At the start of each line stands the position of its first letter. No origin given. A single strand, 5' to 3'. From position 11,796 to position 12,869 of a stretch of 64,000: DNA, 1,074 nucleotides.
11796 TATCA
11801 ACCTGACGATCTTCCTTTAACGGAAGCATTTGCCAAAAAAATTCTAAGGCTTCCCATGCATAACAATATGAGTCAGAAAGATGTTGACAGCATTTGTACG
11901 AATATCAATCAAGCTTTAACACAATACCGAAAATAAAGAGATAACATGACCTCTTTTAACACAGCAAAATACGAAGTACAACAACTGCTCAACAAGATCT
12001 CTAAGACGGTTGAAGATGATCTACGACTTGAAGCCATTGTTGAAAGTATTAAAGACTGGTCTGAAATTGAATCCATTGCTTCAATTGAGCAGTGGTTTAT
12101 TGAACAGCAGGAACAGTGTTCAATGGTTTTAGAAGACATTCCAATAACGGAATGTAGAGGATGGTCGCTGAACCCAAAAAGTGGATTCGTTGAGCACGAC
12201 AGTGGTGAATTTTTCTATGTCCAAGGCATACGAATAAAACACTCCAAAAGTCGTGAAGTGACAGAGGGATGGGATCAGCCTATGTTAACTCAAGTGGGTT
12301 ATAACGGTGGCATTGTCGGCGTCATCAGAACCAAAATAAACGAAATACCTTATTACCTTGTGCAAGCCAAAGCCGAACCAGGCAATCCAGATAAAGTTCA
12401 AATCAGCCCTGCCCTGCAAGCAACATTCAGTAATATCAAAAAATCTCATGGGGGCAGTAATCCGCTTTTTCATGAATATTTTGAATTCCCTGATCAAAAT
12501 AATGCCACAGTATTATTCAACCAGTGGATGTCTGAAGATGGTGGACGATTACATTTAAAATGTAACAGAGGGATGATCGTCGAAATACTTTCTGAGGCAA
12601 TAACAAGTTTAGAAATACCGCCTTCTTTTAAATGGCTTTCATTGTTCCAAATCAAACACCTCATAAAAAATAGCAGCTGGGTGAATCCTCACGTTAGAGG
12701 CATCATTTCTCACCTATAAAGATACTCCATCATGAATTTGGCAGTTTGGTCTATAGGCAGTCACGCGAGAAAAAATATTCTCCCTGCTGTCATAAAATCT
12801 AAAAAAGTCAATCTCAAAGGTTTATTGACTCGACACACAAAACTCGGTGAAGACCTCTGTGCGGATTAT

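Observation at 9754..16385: Arn/Gtr-type undecaprenyl-phosphate glycosylation module apparently fed by a dTDP-amino-deoxysugar pathway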

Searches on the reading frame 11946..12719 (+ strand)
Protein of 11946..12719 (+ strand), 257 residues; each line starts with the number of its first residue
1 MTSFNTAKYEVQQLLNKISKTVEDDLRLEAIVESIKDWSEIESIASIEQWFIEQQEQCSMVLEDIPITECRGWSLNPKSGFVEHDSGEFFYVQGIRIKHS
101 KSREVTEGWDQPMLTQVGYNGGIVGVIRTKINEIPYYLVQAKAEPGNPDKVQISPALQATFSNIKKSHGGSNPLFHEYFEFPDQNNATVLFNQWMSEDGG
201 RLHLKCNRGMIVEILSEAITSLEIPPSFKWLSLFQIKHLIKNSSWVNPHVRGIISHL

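Call 3: search_protein_families(library=pfam, proteins=[window:11946-12719:+], max_evalue=0.01)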
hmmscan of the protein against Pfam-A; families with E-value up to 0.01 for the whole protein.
window:11946-12719:+ (257 aa): 1 family
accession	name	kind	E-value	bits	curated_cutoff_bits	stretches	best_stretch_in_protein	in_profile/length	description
PF03559.20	Hexose_dehydrat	-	4.6e-56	189.9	25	1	46-257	3-203/203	NDP-hexose 2,3-dehydratase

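Call 4: search_protein_families(library=ncbifam, proteins=[window:11946-12719:+], max_evalue=0.01)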
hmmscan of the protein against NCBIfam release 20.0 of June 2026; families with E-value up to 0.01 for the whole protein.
window:11946-12719:+ (257 aa): 0 families

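Call 17: find_homologous_proteins(query=window:11946-12719:+)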
Query window:11946-12719:+ (257 aa): 1540 proteins with E <= 0.001 among 1722 candidates; the best 120 are listed.
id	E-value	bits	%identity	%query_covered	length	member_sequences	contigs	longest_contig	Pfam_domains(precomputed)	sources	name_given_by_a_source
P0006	5.4e-171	585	100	100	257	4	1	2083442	PF03559.21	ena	-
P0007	2.0e-105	370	62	100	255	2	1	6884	PF03559.21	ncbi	-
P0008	4.3e-105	369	62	99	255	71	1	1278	PF03559.21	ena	-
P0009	1.5e-104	367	63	95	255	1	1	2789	PF03559.21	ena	-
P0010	2.3e-104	367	62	99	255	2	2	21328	PF03559.21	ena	-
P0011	5.2e-104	365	62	99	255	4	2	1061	PF03559.21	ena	-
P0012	2.6e-103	363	64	94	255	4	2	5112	PF03559.21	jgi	jgi:oxidase EvaA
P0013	8.3e-103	361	63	99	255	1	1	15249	PF03559.21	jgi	jgi:dTDP-4-dehydro-6-deoxy-alpha-D-glucopyranose 2,3-dehydratase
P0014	8.5e-103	361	64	91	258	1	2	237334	PF03559.21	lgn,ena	-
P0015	1.7e-102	360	64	90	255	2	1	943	PF03559.21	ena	-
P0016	3.6e-102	359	62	99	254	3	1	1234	PF03559.21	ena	-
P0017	5.0e-102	359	58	99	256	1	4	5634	PF03559.21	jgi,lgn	jgi:oxidase EvaA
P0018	6.0e-102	359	63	91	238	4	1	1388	PF03559.21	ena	-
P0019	1.1e-101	358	62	91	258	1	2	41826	PF03559.21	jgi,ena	jgi:dTDP-4-dehydro-6-deoxy-alpha-D-glucopyranose 2,3-dehydratase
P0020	1.5e-101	357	59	99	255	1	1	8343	PF03559.21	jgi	jgi:dTDP-4-dehydro-6-deoxy-alpha-D-glucopyranose 2,3-dehydratase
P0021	5.1e-101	356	63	93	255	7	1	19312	PF03559.21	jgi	jgi:dTDP-4-dehydro-6-deoxy-alpha-D-glucopyranose 2,3-dehydratase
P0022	7.2e-101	355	58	99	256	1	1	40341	PF03559.21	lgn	-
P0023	1.7e-100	354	62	96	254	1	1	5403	PF03559.21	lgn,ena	-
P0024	4.5e-100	352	58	99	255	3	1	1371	PF03559.21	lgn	-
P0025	5.2e-100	352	62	91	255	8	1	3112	PF03559.21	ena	-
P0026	6.2e-100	352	58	100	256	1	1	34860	PF03559.21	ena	-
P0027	7.1e-100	352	60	99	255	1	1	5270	PF03559.21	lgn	-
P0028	8.3e-100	352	58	100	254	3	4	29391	PF03559.21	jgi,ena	-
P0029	1.0e-99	351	62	91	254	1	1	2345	PF03559.21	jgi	-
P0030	1.1e-99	351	63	91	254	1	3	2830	PF03559.21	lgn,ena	-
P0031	1.5e-99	351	62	91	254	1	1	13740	PF03559.21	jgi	jgi:dTDP-4-dehydro-6-deoxy-alpha-D-glucopyranose 2,3-dehydratase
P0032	1.7e-99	351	62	92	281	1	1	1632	PF03559.21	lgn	-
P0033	1.8e-99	350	56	99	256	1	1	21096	PF03559.21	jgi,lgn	jgi:oxidase EvaA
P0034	3.8e-99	349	57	100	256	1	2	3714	PF03559.21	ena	-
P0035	5.5e-99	349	57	100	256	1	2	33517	PF03559.21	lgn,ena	-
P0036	5.8e-99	349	61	91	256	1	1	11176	PF03559.21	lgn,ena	-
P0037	6.7e-99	349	59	96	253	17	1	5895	PF03559.21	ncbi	-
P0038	1.0e-98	348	58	100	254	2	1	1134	PF03559.21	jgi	jgi:oxidase EvaA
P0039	1.4e-98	348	62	92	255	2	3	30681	PF03559.21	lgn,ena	-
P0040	1.4e-98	348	57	99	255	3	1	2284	PF03559.21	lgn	-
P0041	1.5e-98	347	63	91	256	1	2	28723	PF03559.21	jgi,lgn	jgi:oxidase EvaA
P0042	2.0e-98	347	58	100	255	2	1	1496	PF03559.21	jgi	-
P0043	5.3e-98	346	61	91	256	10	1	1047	PF03559.21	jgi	jgi:oxidase EvaA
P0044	6.2e-98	345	58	100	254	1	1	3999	PF03559.21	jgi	jgi:oxidase EvaA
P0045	7.0e-98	345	57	99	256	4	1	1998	PF03559.21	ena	-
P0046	7.6e-98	345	60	98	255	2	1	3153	PF03559.21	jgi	jgi:oxidase EvaA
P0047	7.7e-98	345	61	91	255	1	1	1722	PF03559.21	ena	-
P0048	8.0e-98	345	60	91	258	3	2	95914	PF03559.21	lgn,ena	-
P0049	1.1e-97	345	59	99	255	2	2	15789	PF03559.21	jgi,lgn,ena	-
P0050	1.2e-97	344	57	99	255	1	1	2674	PF03559.21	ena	-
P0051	1.7e-97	344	61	91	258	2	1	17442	PF03559.21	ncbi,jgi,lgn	ncbi:MAG: oxidase EvaA [Phenylobacterium sp.]|jgi:oxidase EvaA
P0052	2.9e-97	343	60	90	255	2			PF03559.21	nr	nr:NDP-hexose 2,3-dehydratase family protein [Catenovulum sediminis]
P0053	3.3e-97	343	61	91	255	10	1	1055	PF03559.21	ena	-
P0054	4.4e-97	343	62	91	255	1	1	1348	PF03559.21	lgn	-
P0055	4.5e-97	343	61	91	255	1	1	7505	PF03559.21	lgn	-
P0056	6.5e-97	342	56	99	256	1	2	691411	PF03559.21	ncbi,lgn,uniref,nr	ncbi:NDP-hexose 2,3-dehydratase family protein [Brumicola pallidula]|uniref:Response regulator recei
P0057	9.1e-97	342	62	91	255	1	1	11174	PF03559.21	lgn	-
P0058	1.3e-96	341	59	92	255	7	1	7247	PF03559.21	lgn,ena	-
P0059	1.7e-96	341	60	91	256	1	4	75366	PF03559.21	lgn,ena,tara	tara:strand:+ start:3586 stop:4356 length:771 start_codon:yes stop_codon:yes gene_type:complete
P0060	2.9e-96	340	62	91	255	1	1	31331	PF03559.21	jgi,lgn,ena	-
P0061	3.1e-96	340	61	91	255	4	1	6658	PF03559.21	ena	-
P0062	8.0e-96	339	58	96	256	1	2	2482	PF03559.21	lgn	-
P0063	9.4e-96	338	57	99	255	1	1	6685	PF03559.21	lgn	-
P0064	1.7e-95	337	60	91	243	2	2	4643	PF03559.21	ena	-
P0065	2.1e-95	337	59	90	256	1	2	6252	PF03559.21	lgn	-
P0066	2.2e-95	337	59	94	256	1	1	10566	PF03559.21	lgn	-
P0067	3.4e-95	336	58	99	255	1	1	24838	PF03559.21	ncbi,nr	ncbi:MAG: NDP-hexose 2,3-dehydratase family protein [Syntrophomonadaceae bacterium]|nr:NDP-hexose 2,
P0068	3.5e-95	336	59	91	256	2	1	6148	PF03559.21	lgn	-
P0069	3.7e-95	336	55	100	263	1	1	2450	PF03559.21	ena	-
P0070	5.8e-95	336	59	91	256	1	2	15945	PF03559.21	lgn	-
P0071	6.4e-95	336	61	95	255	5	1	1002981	PF03559.21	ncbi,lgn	ncbi:MAG: NDP-hexose 2,3-dehydratase family protein [Pseudomonadota bacterium]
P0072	8.0e-95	335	56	99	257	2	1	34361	PF03559.21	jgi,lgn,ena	-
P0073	8.2e-95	335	62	91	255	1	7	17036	PF03559.21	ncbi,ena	-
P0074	9.5e-95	335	59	91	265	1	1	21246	PF03559.21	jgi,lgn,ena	-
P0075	1.1e-94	335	56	99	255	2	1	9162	PF03559.21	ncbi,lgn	-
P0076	1.3e-94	335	62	91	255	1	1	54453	PF03559.21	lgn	-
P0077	1.9e-94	334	60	91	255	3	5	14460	PF03559.21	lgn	-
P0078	2.1e-94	334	62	90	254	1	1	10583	PF03559.21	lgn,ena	-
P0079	2.2e-94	334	60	91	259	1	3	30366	PF03559.21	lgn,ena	-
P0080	2.3e-94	334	59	96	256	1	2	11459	PF03559.21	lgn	-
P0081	2.4e-94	334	59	91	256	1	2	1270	PF03559.21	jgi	-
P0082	2.4e-94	334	57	92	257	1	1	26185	PF03559.21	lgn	-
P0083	2.6e-94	334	56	100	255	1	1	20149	PF03559.21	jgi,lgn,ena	-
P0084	2.8e-94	333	60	91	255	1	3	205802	PF03559.21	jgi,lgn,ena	-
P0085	4.9e-94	333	60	91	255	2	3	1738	PF03559.21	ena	-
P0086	5.1e-94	333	59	91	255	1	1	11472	PF03559.21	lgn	-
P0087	5.1e-94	333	56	99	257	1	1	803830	PF03559.21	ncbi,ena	-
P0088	7.2e-94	332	57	99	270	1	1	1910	PF03559.21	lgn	-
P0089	8.9e-94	332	57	90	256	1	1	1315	PF03559.21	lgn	-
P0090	9.1e-94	332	59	91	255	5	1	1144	PF03559.21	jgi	jgi:oxidase EvaA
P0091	1.3e-93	331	61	91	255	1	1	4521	PF03559.21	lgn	-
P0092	1.5e-93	331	57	96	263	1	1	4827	PF03559.21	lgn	-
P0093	2.2e-93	331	59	91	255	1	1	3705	PF03559.21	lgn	-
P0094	3.3e-93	330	53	100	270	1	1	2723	PF03559.21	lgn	-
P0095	5.2e-93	329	54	100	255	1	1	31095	PF03559.21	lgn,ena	-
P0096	5.4e-93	329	59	92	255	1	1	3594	PF03559.21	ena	-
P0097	8.0e-93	329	61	91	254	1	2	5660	PF03559.21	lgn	-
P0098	1.2e-92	328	58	91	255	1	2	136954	PF03559.21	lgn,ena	-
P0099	1.5e-92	328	56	92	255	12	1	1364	PF03559.21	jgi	jgi:oxidase EvaA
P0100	2.0e-92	327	58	95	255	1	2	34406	PF03559.21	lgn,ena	-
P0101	3.6e-92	327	56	90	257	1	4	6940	PF03559.21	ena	-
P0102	3.9e-92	326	61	91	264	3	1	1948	PF03559.21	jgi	-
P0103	4.1e-92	326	55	99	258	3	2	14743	PF03559.21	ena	-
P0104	4.9e-92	326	61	91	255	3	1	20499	PF03559.21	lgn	-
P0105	4.9e-92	326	58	92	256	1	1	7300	PF03559.21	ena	-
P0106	5.4e-92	326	54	100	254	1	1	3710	PF03559.21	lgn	-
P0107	6.9e-92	326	55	99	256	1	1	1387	PF03559.21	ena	-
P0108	7.7e-92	325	56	99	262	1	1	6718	PF03559.21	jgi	jgi:oxidase EvaA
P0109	9.2e-92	325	59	90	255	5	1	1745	PF03559.21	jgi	jgi:oxidase EvaA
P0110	1.5e-91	325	59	91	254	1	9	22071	PF03559.21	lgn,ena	-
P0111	2.4e-91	324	57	96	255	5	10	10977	PF03559.21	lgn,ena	-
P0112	3.5e-91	323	58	93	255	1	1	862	PF03559.21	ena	-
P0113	4.8e-91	323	59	90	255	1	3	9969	PF03559.21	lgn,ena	-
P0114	5.1e-91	323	57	91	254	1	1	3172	PF03559.21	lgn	-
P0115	5.2e-91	323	61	91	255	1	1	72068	PF03559.21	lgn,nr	nr:putative monosaccharide biosynthesis protein [Vibrio mimicus]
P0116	9.7e-91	322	60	91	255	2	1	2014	PF03559.21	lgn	-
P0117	1.5e-90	321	59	91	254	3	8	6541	PF03559.21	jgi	jgi:oxidase EvaA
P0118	1.9e-90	321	58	91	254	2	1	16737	PF03559.21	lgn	-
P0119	2.2e-90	321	52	100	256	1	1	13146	PF03559.21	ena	-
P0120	5.3e-90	319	53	99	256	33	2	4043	PF03559.21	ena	-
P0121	6.1e-90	319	59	90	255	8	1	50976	PF03559.21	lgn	-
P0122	8.5e-90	319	55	96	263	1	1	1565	PF03559.21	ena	-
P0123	9.5e-90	319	55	97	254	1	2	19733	PF03559.21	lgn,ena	-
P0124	1.7e-89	318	52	100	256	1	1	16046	PF03559.21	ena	-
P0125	2.0e-89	318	56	90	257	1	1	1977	PF03559.21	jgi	jgi:oxidase EvaA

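Call 23: find_related_loci(query=A3, collection=genome_contigs, flank=10000)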
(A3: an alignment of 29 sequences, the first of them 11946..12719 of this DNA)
Query A3 (257 aa) in genome_contigs; peptide patterns used: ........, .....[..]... (x = any residue, [..] = any of these).
61 stretches matched a pattern; 54 encode a relative of the query (tblastn E <= 1e-3); 54 distinct loci.
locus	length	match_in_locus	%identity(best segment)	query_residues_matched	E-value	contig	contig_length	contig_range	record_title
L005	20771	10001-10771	98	1-257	1e-173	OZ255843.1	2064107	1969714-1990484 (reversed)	MAG: Gammaproteobacteria bacterium isolate cedd11a5-eaec-4cc7-96b9-60b2383fdb61 genome assembly, chromosome: 1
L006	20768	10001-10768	57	1-257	1e-103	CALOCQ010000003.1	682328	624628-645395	MAG: uncultured Pseudomonadota bacterium isolate HOU_bin.0066 genome assembly, contig: contig_27124, whole genome shotgu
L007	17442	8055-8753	61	24-257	2e-102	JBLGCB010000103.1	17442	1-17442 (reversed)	MAG: Phenylobacterium sp. isolate 3300055174_78 Ga0535679_0001817, whole genome shotgun sequence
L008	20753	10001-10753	56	4-257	2e-101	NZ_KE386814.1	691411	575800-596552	Brumicola pallidula DSM 14239 = ACAM 615 strain DSM 14239 G399DRAFT_scaffold00001.1, whole genome shotgun sequence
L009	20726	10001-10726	61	15-257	1e-100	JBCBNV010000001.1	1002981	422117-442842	MAG: Pseudomonadota bacterium isolate J06632_16 NODE_1_length_1002981_cov_19.743074, whole genome shotgun sequence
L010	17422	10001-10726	60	15-257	2e-99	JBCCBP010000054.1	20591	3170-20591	MAG: Pseudomonadota bacterium isolate P01_A01_bin.38 k141_703789_length_20591_cov_19.0946, whole genome shotgun sequence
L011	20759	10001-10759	56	3-257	4e-99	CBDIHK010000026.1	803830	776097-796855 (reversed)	MAG: Alteromonadaceae bacterium isolate c69dd8d2-0f2a-4d4f-8146-75043c749885 genome assembly, contig: contig_26, whole g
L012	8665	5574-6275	62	24-257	3e-98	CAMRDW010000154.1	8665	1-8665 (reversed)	MAG TPA_asm: uncultured Enterovibrio sp. isolate ERR3140038_bin.1_metaWRAP_v1.3_MAG genome assembly, contig: ERZ4740346.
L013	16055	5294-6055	58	3-257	1e-96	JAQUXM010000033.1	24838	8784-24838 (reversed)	MAG: Syntrophomonadaceae bacterium isolate STD2_213 NODE_7097_length_24838_cov_12.437700_Sandtown_D2, whole genome shotg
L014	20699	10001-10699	55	24-257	2e-96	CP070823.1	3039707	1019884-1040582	MAG: Gemmatimonadota bacterium isolate bin113 chromosome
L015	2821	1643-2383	56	4-257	8e-97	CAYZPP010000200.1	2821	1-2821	MAG TPA_asm: uncultured Alphaproteobacteria bacterium isolate binchicken_co316_241 genome assembly, contig: NODE_28701_l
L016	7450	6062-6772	54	19-257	7e-93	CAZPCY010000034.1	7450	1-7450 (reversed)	MAG TPA_asm: uncultured Candidatus Poseidoniales archaeon isolate SRP077602_co3_203 genome assembly, contig: NODE_18079_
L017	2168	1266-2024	51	1-257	3e-93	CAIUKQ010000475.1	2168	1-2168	MAG: uncultured beta proteobacterium isolate Kiruna2_bin-4101 genome assembly, contig: bin-4101:475/514, whole genome sh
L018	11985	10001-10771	50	1-257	2e-88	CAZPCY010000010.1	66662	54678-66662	MAG TPA_asm: uncultured Candidatus Poseidoniales archaeon isolate SRP077602_co3_203 genome assembly, contig: NODE_298_le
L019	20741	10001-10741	51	3-250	5e-87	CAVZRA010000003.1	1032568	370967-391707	MAG: uncultured bacterium isolate MFD05684.bin.2.41 genome assembly, contig: contig_16125, whole genome shotgun sequence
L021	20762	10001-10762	50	1-257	6e-87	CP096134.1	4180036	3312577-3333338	MAG: Hyphomonadaceae bacterium JAD_PAG50586_4 chromosome, complete genome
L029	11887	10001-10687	48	24-257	9e-74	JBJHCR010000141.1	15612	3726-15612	MAG: Vulcanimicrobiota bacterium isolate SF2967_J5348.metabat_sens.001 NODE_3582_length_15612_cov_1.309202, whole genome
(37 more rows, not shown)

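Call 28: search_solved_structures(query=A3, max_evalue=0.01, show_alignments=2)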
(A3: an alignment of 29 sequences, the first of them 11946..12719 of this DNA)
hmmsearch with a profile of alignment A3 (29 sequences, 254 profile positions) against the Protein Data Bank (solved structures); distinct sequences matched with E-value up to 0.01: 1.
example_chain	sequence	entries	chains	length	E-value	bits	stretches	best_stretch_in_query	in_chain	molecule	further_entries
4j7g_A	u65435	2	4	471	1.3e-71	244.2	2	41-254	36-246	EvaA 2,3-dehydratase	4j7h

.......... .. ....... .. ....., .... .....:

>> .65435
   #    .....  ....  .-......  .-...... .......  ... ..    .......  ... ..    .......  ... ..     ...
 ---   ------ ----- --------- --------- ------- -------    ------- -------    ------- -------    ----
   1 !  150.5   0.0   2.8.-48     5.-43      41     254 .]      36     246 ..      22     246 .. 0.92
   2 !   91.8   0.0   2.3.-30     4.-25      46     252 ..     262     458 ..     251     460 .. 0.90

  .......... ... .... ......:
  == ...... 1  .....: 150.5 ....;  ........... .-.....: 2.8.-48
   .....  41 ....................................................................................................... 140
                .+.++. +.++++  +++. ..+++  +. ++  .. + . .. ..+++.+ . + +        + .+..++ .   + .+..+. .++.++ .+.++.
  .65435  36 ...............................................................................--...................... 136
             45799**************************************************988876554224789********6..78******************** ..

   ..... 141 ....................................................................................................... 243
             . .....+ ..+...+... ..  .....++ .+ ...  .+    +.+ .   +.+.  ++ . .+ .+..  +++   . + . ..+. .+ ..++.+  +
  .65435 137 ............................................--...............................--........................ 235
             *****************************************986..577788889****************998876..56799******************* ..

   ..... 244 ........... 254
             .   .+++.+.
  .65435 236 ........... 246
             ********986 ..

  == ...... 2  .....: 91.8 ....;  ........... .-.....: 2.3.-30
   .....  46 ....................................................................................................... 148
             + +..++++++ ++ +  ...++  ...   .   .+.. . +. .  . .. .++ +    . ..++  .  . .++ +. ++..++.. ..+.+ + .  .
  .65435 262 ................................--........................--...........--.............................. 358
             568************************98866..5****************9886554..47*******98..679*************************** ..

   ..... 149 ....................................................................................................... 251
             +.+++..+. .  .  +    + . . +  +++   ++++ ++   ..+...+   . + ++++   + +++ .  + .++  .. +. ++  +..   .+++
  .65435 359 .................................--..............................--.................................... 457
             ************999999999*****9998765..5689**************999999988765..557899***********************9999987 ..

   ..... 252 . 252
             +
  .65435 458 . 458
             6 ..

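Call 40: search_protein_families(library=pfam, proteins=[L012:1173-2378:+, L012:2374-3195:+, L012:3209-4345:+, L013:2307-3458:+, L013:3458-3808:+, L013:3801-4136:+, L013:7103-9712:+, L013:11323-12717:+, L011:7244-8275:+, L011:4606-6018:+], max_evalue=0.001)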
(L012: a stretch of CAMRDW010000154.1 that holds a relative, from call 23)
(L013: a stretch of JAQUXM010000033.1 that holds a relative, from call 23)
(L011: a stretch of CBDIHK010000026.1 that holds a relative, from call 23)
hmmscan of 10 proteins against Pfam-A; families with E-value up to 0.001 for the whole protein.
L012:1173-2378:+ (402 aa): 4 families
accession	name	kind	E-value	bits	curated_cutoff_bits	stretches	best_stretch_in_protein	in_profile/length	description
PF13535.11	ATP-grasp_4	-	6.9e-15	55.5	27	1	138-279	2-157/160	ATP-grasp domain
PF02786.22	CPSase_L_D2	-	3.4e-05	23.9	19.8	1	124-302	24-205/211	Carbamoyl-phosphate synthase L chain, ATP binding domain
PF15632.11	ATPgrasp_Ter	-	6.1e-05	23.2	29.1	1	178-303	4-111/131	ATP-grasp in the biosynthetic pathway with Ter operon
PF22660.2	RS_preATP-grasp-like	-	0.00019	22.2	27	1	4-83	3-80/98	Ribonucleotide synthetase preATP-grasp domain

L012:2374-3195:+ (274 aa): 0 families

L012:3209-4345:+ (379 aa): 4 families
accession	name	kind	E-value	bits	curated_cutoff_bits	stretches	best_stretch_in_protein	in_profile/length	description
PF00155.27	Aminotran_1_2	-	9.7e-57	193.2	19.7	1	58-359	38-352/361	Aminotransferase class I and II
PF01053.26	Cys_Met_Meta_PP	-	2.7e-06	26.6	27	0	106-195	88-177/381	Cys/Met metabolism PLP-dependent enzyme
PF04864.19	Alliinase_C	-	1e-05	25.1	22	1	86-282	67-252/363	Allinase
PF00266.25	Aminotran_5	-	1.2e-05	24.9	21.5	1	105-193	84-177/371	Aminotransferase class-V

L013:2307-3458:+ (384 aa): 4 families
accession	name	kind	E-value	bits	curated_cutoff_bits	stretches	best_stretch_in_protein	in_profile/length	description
PF13535.11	ATP-grasp_4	-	6.2e-24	84.9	27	1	137-277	2-156/160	ATP-grasp domain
PF02655.19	ATP-grasp_3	-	2.2e-13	51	23.2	1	104-276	3-159/160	ATP-grasp domain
PF07478.18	Dala_Dala_lig_C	-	5.5e-10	39.5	24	1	135-270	34-172/204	D-ala D-ala ligase C-terminus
PF02786.22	CPSase_L_D2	-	4.4e-09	36.6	19.8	1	136-303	37-206/211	Carbamoyl-phosphate synthase L chain, ATP binding domain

L013:3458-3808:+ (117 aa): 1 family
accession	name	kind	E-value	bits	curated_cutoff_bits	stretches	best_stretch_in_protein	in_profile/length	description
PF00892.27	EamA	-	5.4e-06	27.2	28.2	1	20-113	40-134/135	EamA-like transporter family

L013:3801-4136:+ (112 aa): 1 family
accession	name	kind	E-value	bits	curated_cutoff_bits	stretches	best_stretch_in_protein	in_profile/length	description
PF00892.27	EamA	-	3.1e-08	34.4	28.2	1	8-110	33-133/135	EamA-like transporter family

L013:7103-9712:+ (870 aa): 1 family
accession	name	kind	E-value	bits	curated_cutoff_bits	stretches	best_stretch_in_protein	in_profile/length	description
PF10131.15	PTPS_related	-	8.4e-97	325.5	26.4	1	96-707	2-618/621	6-pyruvoyl-tetrahydropterin synthase related domain; membrane protein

L013:11323-12717:+ (465 aa): 4 families
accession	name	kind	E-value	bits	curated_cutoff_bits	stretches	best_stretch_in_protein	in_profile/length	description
PF02878.22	PGM_PMM_I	-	2.7e-34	118.2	22.5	1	17-128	3-116/138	Phosphoglucomutase/phosphomannomutase, alpha/beta/alpha domain I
PF02879.22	PGM_PMM_II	-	1e-28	100.3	29.3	1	163-262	1-103/103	Phosphoglucomutase/phosphomannomutase, alpha/beta/alpha domain II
PF02880.22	PGM_PMM_III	-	8.6e-22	77.9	20.7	1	266-376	1-114/115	Phosphoglucomutase/phosphomannomutase, alpha/beta/alpha domain III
PF00408.26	PGM_PMM_IV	-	8.5e-13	48.6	23.1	1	382-454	1-65/68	Phosphoglucomutase/phosphomannomutase, C-terminal domain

L011:7244-8275:+ (344 aa): 1 family
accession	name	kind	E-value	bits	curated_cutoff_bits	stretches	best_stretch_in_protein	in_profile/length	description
PF05893.19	LuxC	-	3.7e-24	85.8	21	1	25-190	86-241/401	Acyl-CoA reductase (LuxC)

L011:4606-6018:+ (471 aa): 1 family
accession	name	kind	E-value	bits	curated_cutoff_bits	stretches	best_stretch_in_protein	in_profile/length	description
PF00501.34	AMP-binding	-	6e-40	137.7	29.9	1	132-343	163-383/384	AMP-binding enzyme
